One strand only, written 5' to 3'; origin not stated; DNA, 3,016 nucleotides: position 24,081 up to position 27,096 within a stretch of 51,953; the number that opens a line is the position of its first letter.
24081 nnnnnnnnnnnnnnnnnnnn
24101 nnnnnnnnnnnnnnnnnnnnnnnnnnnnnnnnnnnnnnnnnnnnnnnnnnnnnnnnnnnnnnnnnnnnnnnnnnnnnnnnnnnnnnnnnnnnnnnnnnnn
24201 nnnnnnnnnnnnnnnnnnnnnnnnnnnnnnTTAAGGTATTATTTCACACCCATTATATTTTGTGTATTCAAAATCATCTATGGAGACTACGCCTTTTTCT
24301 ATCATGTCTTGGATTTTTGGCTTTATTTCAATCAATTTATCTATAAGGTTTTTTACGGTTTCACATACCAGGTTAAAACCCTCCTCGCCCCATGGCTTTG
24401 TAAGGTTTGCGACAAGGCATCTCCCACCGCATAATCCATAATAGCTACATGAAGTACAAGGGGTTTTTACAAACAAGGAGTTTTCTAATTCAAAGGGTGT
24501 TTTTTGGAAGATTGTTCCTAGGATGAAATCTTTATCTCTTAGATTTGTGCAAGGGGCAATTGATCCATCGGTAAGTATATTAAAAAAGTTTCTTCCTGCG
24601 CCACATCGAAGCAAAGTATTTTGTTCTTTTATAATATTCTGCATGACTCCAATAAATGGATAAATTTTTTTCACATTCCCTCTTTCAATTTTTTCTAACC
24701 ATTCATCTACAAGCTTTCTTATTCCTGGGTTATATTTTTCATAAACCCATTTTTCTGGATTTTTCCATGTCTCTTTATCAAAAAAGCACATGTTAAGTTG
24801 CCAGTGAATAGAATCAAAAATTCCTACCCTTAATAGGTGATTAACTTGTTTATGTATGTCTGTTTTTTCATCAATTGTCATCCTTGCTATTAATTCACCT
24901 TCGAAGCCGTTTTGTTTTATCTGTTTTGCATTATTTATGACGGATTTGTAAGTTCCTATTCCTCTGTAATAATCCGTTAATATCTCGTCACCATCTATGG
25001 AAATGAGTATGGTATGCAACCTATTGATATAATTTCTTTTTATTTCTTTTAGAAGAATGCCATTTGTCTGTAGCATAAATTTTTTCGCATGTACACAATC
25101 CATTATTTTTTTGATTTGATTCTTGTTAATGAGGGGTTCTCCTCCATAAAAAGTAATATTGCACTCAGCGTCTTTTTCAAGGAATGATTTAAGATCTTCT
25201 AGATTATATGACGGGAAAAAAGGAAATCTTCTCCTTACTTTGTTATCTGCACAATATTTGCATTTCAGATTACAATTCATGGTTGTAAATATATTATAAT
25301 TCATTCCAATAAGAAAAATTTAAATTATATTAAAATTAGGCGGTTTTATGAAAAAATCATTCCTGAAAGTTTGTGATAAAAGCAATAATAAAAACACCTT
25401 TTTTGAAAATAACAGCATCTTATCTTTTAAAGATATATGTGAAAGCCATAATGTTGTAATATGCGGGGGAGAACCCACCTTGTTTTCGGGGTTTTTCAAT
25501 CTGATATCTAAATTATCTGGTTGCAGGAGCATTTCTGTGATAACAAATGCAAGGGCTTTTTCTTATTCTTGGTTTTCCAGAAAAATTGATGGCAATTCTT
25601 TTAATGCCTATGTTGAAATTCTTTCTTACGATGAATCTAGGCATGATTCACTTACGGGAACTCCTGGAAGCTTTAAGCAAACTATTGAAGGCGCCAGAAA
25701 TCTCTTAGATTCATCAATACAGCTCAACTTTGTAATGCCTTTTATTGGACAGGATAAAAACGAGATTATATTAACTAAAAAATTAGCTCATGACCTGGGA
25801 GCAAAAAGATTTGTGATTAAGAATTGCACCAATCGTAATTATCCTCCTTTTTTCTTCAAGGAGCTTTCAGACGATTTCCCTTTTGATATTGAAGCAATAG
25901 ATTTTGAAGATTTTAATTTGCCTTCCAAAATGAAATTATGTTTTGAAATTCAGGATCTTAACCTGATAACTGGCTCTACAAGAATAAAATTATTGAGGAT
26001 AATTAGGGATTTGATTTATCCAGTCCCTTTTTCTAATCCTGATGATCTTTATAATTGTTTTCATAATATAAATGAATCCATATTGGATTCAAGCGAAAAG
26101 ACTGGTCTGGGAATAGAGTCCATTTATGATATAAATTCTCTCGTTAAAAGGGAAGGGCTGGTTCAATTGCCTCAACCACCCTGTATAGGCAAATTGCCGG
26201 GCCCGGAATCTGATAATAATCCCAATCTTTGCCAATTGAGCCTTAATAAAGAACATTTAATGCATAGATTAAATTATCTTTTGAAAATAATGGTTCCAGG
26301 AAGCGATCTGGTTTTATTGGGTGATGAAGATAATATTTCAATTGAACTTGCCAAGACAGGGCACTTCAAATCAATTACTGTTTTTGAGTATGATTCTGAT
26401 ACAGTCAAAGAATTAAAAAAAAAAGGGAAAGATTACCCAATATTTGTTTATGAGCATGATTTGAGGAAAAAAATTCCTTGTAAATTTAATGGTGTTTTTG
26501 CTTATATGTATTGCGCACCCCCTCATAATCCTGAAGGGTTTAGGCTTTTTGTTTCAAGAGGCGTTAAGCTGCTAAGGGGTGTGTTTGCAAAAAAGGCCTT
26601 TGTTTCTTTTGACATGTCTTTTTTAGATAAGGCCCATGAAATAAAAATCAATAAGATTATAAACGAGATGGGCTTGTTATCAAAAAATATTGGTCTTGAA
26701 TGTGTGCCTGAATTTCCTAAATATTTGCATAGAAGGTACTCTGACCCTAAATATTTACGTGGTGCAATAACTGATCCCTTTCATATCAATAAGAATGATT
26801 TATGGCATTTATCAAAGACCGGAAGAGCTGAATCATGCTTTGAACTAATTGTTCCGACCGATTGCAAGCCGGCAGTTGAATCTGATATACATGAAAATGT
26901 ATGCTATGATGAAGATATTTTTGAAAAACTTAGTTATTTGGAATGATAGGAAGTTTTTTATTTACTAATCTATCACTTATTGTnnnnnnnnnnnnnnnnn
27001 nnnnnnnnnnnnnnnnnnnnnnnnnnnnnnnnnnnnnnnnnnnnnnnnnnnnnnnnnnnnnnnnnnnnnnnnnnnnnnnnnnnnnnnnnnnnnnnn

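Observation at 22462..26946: Two paralogous fusions of a radical-SAM-like domain that has lost its CX3CX2C cluster site to a BpsA/DUF43 aminopropyltransferase-like module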

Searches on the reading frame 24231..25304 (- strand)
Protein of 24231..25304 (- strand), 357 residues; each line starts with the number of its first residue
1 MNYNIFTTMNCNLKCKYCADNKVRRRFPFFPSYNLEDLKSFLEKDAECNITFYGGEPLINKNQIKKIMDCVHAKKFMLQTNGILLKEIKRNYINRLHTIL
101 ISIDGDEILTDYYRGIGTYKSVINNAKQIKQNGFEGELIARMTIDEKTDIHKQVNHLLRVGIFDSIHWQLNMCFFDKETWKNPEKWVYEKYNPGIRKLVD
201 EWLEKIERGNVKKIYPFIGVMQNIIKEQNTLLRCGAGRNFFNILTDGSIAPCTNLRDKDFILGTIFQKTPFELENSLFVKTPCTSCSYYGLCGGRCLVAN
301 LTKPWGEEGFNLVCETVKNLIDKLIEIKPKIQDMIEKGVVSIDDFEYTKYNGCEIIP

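Call 5: search_protein_families(library=pfam, proteins=[window:24231-25304:-], max_evalue=0.1)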
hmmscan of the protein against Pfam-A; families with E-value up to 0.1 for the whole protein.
window:24231-25304:- (357 aa): 3 families
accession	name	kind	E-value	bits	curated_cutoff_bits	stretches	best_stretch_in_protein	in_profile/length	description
PF04055.27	Radical_SAM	-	3.4e-12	47.3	29.5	1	7-139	3-145/166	Radical SAM superfamily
PF13353.11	Fer4_12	-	1.8e-08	35.2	22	1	9-105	13-115/137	4Fe-4S single cluster domain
PF13186.11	SPASM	-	0.01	16.5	21.5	1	234-269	1-38/67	Iron-sulfur cluster-binding domain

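Call 6: search_protein_families(library=ncbifam, proteins=[window:24231-25304:-], max_evalue=0.1)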
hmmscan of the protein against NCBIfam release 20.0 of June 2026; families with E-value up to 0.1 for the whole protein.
window:24231-25304:- (357 aa): 72 families (the best 25 are shown)
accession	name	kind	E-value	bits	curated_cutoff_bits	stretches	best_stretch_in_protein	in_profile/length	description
TIGR04084.1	rSAM_AF0577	subfamily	6.4e-107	357.5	225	1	5-357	1-347/347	TIGR04084 family radical SAM/SPASM domain-containing protein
NF047865.1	rSAM_PapB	equivalog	4.2e-34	118.3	340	1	5-301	7-321/330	PapB family radical SAM/SPASM ranthipeptide maturase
TIGR04083.1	rSAM_pep_methan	hypoth_equivalog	2.5e-20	72.7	300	1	5-344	4-357/376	TIGR04083 family peptide-modifying radical SAM enzyme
TIGR04064.1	rSAM_nif11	equivalog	1.6e-19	70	518.7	1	48-302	130-406/459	nif11-like peptide radical SAM maturase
TIGR03974.1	rSAM_six_Cys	equivalog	6.8e-18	64.8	425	1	9-328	105-449/451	thioether cross-link-forming SCIFF peptide maturase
TIGR03942.1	sulfatase_rSAM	equivalog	7.3e-18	64.8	349.45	1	8-325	8-354/363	anaerobic sulfatase maturase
TIGR03906.1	quino_hemo_SAM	equivalog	3.2e-16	59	453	1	8-329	101-448/467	quinohemoprotein amine dehydrogenase maturation protein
NF040492.1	not_ScfB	exception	3e-15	56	855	1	9-301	103-420/450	ScfB-related radical SAM/SPASM orphan maturase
TIGR04133.1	rSAM_w_lipo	hypoth_equivalog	6.7e-15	54.9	425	1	7-296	30-331/350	TIGR04133 family radical SAM/SPASM protein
TIGR04163.1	rSAM_cobopep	equivalog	6.7e-15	54.8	375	1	7-321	70-412/428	peptide-modifying radical SAM enzyme CbpB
NF010321.0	PRK13758.1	equivalog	3.2e-14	52.8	441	1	9-325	13-359/370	anaerobic sulfatase-maturase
TIGR03978.1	rSAM_paired_1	equivalog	2.1e-13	49.9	370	1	5-327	87-450/466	His-Xaa-Ser system radical SAM maturase HxsB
NF041298.1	rSAM_mat_DynA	equivalog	5.4e-13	48.7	450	1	8-297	8-322/356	dynobactin maturation radical SAM/SPASM protein DynA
NF038283.1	viperin_w_prok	equivalog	2.5e-12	46.6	180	1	3-110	4-121/281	viperin family antiviral radical SAM protein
TIGR04115.1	rSAM_Cxxx_rpt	equivalog_domain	8.9e-12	45.1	350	1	7-255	8-272/359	radical SAM peptide maturase, CXXX-repeat target family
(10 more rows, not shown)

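Call 67: search_protein_families(library=padloc, proteins=[window:24231-25304:-], max_evalue=0.001)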
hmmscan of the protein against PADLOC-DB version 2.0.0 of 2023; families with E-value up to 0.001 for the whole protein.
window:24231-25304:- (357 aa): 2 families
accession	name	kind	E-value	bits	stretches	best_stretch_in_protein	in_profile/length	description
PDLC02903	pVip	-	7.1e-15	53.2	1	4-117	3-114/257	Viperins not associated with kinases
PDLC02904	pVip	-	1.8e-12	45.4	1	3-129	5-136/262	Viperins associated with kinases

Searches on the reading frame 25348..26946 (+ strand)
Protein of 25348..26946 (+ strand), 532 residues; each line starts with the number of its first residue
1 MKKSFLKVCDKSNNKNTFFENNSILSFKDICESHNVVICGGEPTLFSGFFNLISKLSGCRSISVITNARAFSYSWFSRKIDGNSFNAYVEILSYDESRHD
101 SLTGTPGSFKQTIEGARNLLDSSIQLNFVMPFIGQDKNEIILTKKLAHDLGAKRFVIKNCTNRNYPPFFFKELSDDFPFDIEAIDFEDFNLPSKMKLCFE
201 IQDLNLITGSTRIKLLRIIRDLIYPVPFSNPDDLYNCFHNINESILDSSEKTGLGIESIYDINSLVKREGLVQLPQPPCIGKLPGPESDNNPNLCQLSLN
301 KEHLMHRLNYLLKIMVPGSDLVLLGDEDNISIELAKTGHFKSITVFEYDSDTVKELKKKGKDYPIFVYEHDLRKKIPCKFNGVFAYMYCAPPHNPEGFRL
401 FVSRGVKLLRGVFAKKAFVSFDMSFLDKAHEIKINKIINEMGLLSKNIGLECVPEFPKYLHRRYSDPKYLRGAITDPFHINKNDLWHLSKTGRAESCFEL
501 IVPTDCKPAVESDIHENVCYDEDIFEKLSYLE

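Call 5: search_protein_families(library=pfam, proteins=[window:25348-26946:+], max_evalue=0.1)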
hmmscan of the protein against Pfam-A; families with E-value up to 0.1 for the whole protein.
window:25348-26946:+ (532 aa): 2 families
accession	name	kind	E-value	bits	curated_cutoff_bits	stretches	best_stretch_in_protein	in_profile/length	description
PF01861.22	BpsA_C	-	6e-14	52.3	27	1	318-464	45-188/243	Branched-chain polyamine synthase A C-terminal domain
PF04055.27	Radical_SAM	-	0.0012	19.5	29.5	1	33-144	46-163/166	Radical SAM superfamily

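Call 6: search_protein_families(library=ncbifam, proteins=[window:25348-26946:+], max_evalue=0.1)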
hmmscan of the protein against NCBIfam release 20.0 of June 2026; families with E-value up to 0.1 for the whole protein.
window:25348-26946:+ (532 aa): 16 families
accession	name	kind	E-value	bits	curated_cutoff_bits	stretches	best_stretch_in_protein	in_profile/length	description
NF038332.1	rSAM_rare_HxsC4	exception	1.6e-12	47.2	500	1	32-119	60-150/335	radical SAM protein HxsC4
TIGR03977.1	rSAM_pair_HxsC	equivalog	1.1e-11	44.2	267.9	1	21-127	58-170/292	His-Xaa-Ser system radical SAM maturase HxsC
TIGR04251.1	SCM_rSAM_ScmF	equivalog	4.9e-07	29.5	400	1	35-154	56-176/353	SynChlorMet cassette radical SAM/SPASM protein ScmF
NF050035.1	rSAM_WgK_link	exception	1e-05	24.7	650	1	24-153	48-177/367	radical SAM/SPASM peptide maturase WgkB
TIGR04055.1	rSAM_NirJ2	equivalog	0.00014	21.5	500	1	36-154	49-168/326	putative heme d1 biosynthesis radical SAM protein NirJ2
TIGR04545.1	rSAM_ahbD_hemeb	equivalog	0.00089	18.8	500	1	35-157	49-172/339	heme b synthase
TIGR02668.1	moaA_archaeal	equivalog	0.0034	16.4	325.25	1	34-140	58-166/303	GTP 3',8-cyclase MoaA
NF012164.0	AlbA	equivalog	0.004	15.7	850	1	93-156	221-284/442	subtilosin maturase AlbA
NF049973.1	radical_Rv1681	equivalog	0.0051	15.8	380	1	33-127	119-214/326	Rv1681 family radical SAM protein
TIGR04053.2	TIGR04053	equivalog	0.0062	15.8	395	1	92-155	115-181/366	TIGR04053 family radical SAM/SPASM domain-containing protein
TIGR03470.1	HpnH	equivalog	0.0075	15.3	225.05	1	25-136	65-175/318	adenosyl-hopene transferase HpnH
TIGR04340.1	rSAM_ACGX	hypoth_equivalog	0.029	13.6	400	1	35-127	58-149/341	radical SAM/SPASM domain protein, ACGX system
TIGR04051.1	rSAM_NirJ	equivalog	0.05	12.6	515.45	1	34-156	50-172/354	heme d1 biosynthesis radical SAM protein NirJ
TIGR04054.1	rSAM_NirJ1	equivalog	0.066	11.8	650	1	35-122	85-172/387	putative heme d1 biosynthesis radical SAM protein NirJ1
NF001199.0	PRK00164.2-1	equivalog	0.088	11.9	231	0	34-130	60-159/308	GTP 3',8-cyclase MoaA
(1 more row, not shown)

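Call 12: find_homologous_proteins(query=window:25348-26946:+, max_evalue=0.001)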
Query window:25348-26946:+ (532 aa): 11 proteins with E <= 0.001 among 8000 candidates.
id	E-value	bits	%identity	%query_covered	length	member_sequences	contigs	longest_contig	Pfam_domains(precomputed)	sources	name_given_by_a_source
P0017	0.0e+0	1229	100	100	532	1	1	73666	PF01861.23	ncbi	ncbi:MAG: bis-aminopropyl spermidine synthase family protein [Nanobdellota archaeon]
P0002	1.5e-65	240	31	98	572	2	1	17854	PF01861.23,PF04055.28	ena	-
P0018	2.5e-12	64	30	22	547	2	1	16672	PF04055.28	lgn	-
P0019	1.5e-9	55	34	28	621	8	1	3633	PF04055.28,PF13353.12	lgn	-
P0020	2.3e-9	54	31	31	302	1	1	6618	PF01861.23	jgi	jgi:hypothetical protein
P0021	2.8e-8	51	34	24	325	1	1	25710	PF01861.23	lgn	-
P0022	9.0e-7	46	38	15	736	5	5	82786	PF04055.28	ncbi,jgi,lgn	jgi:MoaA/NifB/PqqE/SkfB family radical SAM enzyme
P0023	1.4e-6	45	33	23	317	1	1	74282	PF04055.28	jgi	jgi:MoaA/NifB/PqqE/SkfB family radical SAM enzyme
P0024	3.2e-5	41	40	16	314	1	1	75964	PF04055.28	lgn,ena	-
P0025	3.5e-5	40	34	16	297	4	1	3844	PF04055.28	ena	-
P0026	9.1e-4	36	33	18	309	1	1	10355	PF04055.28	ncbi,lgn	-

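Call 67: search_protein_families(library=padloc, proteins=[window:25348-26946:+], max_evalue=0.001)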
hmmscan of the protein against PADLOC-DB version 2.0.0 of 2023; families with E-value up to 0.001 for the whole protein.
window:25348-26946:+ (532 aa): 0 families
